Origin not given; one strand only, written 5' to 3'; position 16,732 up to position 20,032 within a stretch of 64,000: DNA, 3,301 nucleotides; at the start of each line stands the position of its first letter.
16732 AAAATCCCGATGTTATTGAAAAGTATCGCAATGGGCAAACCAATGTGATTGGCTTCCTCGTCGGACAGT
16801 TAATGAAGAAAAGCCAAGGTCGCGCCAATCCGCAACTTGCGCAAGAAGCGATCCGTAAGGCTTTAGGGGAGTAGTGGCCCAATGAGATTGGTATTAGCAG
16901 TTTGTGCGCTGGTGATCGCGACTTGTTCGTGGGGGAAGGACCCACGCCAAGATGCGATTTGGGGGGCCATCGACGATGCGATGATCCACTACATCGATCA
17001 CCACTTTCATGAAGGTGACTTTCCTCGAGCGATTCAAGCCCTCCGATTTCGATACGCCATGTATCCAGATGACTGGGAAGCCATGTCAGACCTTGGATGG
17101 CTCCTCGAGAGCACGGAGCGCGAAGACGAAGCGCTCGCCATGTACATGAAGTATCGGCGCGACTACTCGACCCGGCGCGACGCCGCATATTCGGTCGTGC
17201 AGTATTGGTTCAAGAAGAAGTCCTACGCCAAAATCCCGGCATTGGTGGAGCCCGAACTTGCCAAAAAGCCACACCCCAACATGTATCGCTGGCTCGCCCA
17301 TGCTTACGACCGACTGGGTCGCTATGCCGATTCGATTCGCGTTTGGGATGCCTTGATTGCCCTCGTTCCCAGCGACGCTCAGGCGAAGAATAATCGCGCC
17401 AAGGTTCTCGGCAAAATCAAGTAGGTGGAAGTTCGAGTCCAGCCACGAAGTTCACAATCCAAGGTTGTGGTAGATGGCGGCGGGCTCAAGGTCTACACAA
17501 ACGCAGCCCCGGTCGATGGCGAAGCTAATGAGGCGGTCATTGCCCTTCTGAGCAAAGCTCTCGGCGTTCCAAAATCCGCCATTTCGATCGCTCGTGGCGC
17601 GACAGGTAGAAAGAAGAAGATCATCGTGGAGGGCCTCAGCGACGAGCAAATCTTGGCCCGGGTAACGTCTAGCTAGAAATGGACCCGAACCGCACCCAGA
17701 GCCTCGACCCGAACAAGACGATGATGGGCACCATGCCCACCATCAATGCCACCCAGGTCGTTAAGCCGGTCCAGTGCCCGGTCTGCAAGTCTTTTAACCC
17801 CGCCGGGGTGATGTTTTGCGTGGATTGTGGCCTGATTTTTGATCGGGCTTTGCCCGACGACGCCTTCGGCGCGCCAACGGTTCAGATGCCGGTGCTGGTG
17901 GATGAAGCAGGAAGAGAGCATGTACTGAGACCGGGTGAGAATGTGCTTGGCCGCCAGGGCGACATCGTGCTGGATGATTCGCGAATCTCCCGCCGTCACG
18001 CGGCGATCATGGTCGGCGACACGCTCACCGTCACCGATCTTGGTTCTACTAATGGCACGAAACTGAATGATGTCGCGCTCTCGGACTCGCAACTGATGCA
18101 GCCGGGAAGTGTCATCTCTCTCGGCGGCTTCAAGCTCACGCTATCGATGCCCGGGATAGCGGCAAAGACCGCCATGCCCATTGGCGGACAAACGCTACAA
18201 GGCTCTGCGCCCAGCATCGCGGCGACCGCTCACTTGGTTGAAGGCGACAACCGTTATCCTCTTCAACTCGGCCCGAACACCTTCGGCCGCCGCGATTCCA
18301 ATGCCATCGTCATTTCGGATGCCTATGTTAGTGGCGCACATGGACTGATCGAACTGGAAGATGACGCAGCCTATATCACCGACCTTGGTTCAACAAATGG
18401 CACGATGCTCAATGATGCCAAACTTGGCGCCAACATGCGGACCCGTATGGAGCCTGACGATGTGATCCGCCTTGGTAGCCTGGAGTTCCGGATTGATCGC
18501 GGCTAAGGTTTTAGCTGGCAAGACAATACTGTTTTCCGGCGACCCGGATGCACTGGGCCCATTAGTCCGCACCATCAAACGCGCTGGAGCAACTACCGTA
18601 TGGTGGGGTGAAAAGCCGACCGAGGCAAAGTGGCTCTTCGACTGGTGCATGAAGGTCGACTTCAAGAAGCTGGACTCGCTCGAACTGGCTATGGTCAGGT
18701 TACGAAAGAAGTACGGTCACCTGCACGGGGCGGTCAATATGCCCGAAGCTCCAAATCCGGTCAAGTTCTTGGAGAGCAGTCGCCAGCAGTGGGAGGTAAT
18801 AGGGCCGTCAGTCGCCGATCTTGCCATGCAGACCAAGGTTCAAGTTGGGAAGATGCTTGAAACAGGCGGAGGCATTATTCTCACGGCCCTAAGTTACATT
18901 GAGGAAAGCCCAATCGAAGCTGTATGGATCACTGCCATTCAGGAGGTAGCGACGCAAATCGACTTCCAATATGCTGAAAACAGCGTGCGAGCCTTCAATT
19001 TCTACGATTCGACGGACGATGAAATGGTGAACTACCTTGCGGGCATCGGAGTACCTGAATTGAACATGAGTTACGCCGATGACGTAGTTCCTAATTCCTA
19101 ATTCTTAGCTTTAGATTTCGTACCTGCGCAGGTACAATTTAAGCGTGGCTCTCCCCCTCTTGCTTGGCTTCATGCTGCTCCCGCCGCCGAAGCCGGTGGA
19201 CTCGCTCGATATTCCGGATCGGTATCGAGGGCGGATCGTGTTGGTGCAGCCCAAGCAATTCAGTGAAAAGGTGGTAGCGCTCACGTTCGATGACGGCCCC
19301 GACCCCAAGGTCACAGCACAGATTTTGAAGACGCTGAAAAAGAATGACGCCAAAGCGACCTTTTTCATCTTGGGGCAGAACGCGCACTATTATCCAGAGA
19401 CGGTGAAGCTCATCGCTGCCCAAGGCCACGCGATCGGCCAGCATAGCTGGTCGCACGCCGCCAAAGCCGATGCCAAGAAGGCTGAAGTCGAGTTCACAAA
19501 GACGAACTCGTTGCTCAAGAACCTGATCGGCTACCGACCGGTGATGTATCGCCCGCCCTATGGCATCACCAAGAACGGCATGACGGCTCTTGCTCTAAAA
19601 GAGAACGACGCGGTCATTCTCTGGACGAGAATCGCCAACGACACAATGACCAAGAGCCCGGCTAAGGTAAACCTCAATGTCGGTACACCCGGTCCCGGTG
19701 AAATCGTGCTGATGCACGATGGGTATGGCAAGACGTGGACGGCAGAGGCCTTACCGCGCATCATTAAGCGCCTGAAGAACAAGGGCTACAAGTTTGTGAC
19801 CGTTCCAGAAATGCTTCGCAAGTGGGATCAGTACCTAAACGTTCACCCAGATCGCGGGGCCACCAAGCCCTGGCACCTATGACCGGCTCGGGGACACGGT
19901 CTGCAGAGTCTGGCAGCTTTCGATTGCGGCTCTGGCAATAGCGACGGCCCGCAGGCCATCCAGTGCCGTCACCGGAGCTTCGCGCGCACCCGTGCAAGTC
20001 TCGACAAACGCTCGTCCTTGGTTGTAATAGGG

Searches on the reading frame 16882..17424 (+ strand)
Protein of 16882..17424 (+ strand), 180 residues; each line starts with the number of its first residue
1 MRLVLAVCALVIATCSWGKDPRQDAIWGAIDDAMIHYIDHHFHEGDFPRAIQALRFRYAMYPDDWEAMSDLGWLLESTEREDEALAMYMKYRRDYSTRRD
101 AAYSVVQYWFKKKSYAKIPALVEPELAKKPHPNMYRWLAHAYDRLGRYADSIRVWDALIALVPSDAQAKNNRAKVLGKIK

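Call 46: search_protein_families(library=pfam, proteins=[window:16882-17424:+], max_evalue=0.1)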
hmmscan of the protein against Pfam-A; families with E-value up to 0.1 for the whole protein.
window:16882-17424:+ (180 aa): 18 families
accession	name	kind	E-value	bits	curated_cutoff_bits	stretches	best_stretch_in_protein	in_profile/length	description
PF13432.12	TPR_16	-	3.7e-11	43.7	32.7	2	44-92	10-58/65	Tetratricopeptide repeat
PF13428.12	TPR_14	-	2.6e-10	40.4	23.5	2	132-174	1-43/44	Tetratricopeptide repeat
PF14559.12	TPR_19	-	4.9e-09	36.8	25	1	42-95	2-55/68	Tetratricopeptide repeat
PF07719.23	TPR_2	-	1.1e-07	31.9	27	1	135-164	4-33/34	Tetratricopeptide repeat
PF13431.12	TPR_17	-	4e-05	24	24.4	0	59-85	7-33/34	Tetratricopeptide repeat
PF13424.12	TPR_12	-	4.7e-05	23.9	30.1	1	41-92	13-72/77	Tetratricopeptide repeat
PF13414.12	TPR_11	-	0.00021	21.4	26.8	1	141-178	3-40/42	TPR repeat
PF00515.34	TPR_1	-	0.00094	19.3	27.8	0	135-153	4-22/34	Tetratricopeptide repeat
PF13371.12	TPR_9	-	0.0013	19.1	35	1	41-101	5-65/73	Tetratricopeptide repeat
PF13181.12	TPR_8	-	0.0014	19.1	25.7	0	68-90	4-26/34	Tetratricopeptide repeat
PF13174.12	TPR_6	-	0.0017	19.3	26.3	0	66-95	1-30/33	Tetratricopeptide repeat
PF13176.12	TPR_7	-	0.0018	18.7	27.9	0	138-164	5-31/36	Tetratricopeptide repeat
PF14853.12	Fis1_TPR_C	-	0.018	15.7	25.3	1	138-170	7-39/53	Fis1 C-terminal tetratricopeptide repeat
PF13374.12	TPR_10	-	0.018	15.5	27.5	0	67-88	4-25/42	Tetratricopeptide repeat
PF14561.12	TPR_20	-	0.02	15.6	25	0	50-91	7-48/90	Tetratricopeptide repeat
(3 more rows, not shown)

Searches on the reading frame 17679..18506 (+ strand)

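Call 55: search_protein_families(library=pfam, proteins=[window:17679-18506:+], max_evalue=0.01)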
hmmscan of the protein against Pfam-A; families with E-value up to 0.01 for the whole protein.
window:17679-18506:+ (275 aa): 2 families
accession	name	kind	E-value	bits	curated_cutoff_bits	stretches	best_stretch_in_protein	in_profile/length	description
PF00498.31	FHA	-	1.6e-32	112.1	20.7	2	201-266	2-67/67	FHA domain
PF16697.10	Yop-YscD_cpl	-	1.1e-26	93.4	33.2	2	76-156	7-91/94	Inner membrane component of T3SS, cytoplasmic domain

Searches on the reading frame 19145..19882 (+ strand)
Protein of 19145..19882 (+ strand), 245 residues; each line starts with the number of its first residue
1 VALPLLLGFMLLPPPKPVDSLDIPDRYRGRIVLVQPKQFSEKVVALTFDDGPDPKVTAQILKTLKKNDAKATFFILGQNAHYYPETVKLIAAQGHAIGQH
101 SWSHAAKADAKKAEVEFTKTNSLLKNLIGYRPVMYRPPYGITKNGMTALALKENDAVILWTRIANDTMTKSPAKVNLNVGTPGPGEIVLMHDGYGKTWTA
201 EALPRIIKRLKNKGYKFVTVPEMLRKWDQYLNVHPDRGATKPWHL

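Call 55: search_protein_families(library=pfam, proteins=[window:19145-19882:+], max_evalue=0.01)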
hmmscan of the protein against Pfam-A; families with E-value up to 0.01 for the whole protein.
window:19145-19882:+ (245 aa): 1 family
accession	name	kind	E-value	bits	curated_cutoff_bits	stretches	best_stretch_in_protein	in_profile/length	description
PF01522.26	Polysacc_deac_1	-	1e-32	113.2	23.1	1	38-147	3-113/124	Polysaccharide deacetylase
